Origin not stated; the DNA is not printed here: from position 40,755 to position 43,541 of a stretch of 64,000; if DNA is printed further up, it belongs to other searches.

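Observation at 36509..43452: Atypical P450 translationally coupled to an 828-aa di-heme c protein, divergent from an epimerase / strictosidine-synthase-like pair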

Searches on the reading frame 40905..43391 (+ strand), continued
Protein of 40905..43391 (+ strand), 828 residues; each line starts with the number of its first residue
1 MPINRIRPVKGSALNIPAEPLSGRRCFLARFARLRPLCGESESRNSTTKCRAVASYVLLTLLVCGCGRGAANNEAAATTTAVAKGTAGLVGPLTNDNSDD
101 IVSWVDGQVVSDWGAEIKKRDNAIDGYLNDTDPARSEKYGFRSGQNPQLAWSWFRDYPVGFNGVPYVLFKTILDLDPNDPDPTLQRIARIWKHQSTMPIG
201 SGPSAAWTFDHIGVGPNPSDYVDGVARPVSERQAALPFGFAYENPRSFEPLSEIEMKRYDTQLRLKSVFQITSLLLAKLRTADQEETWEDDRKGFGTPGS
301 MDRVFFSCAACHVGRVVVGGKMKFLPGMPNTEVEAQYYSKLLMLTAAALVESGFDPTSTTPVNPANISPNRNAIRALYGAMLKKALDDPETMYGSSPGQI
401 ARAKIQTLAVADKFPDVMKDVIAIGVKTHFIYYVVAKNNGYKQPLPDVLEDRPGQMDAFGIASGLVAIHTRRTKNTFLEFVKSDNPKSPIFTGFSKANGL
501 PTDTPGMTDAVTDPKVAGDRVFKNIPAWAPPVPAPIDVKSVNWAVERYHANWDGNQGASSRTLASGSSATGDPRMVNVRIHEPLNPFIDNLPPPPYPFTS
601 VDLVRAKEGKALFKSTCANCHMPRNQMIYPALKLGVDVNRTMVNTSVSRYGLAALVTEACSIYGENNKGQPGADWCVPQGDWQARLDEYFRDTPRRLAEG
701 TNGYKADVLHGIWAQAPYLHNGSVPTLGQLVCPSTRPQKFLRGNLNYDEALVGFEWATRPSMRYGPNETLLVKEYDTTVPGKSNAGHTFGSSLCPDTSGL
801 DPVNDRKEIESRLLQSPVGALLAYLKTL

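Call 63: predict_structure(alignment_id=A5)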
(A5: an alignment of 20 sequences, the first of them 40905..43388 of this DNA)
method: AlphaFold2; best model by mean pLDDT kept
length: 828 residues; sequences in the alignment: 20
mean_pLDDT: 44.5   pTM: 0.41
mean pLDDT of the five models: 44.5, 43.8, 43.0, 42.1, 42.0
residues with pLDDT >= 90: 9; 70-90: 110; 50-70: 176; < 50: 533
segments of 3 or more residues with pLDDT < 50: 1-51, 62-93, 136-143, 145-163, 195-246, 283-336, 433-477, 483-485, 496-501, 525-601, 617-668, 670-673, 675-791, 800-805
pLDDT, mean of each block of 10 residues (from residue 1): 27 29 27 29 35 53 37 27 28 49 58 65 56 52 45 39 64 79 77 44 29 30 31 29 42 86 88 77 40 30 25 24 25 49 70 65 66 88 89 77 82 75 60 41 25 31 40 47 50 51 61 62 47 24 22 22 23 22 25 31 63 49 28 27 23 36 46 44 42 37 30 24 27 34 29 33 31 23 27 53 53 66 52
secondary structure, 60 per line:
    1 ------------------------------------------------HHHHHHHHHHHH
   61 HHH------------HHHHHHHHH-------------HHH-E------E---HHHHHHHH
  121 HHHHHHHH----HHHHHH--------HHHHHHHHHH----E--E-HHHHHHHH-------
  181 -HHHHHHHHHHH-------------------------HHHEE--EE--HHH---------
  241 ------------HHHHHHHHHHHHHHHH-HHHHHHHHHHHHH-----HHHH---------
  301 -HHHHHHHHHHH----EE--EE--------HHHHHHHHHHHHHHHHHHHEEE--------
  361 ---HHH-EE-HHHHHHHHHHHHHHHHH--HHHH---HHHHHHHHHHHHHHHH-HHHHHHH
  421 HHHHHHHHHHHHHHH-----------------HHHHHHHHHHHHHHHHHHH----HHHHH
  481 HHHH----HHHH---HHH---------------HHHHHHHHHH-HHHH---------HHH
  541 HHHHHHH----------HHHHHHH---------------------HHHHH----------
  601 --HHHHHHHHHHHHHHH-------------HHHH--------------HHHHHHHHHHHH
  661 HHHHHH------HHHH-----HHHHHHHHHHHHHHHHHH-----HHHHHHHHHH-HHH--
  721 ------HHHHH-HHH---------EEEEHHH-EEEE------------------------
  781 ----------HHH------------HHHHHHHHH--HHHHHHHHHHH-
elements in order (helices of 4 or more, strands of 3 or more residues): H49-63 H76-84 H113-128 H133-138 H147-156 H166-173 H182-192 H253-268 H270-282 H288-291 H302-312 H331-349 E350-352 H371-387 H390-393 H397-412 H414-435 H453-471 H476-484 H489-492 H514-523 H525-528 H538-547 H558-564 H586-590 H603-617 H631-634 H649-666 H673-676 H682-699 H705-714 H727-731 E745-748 E753-756 H806-814 H817-827
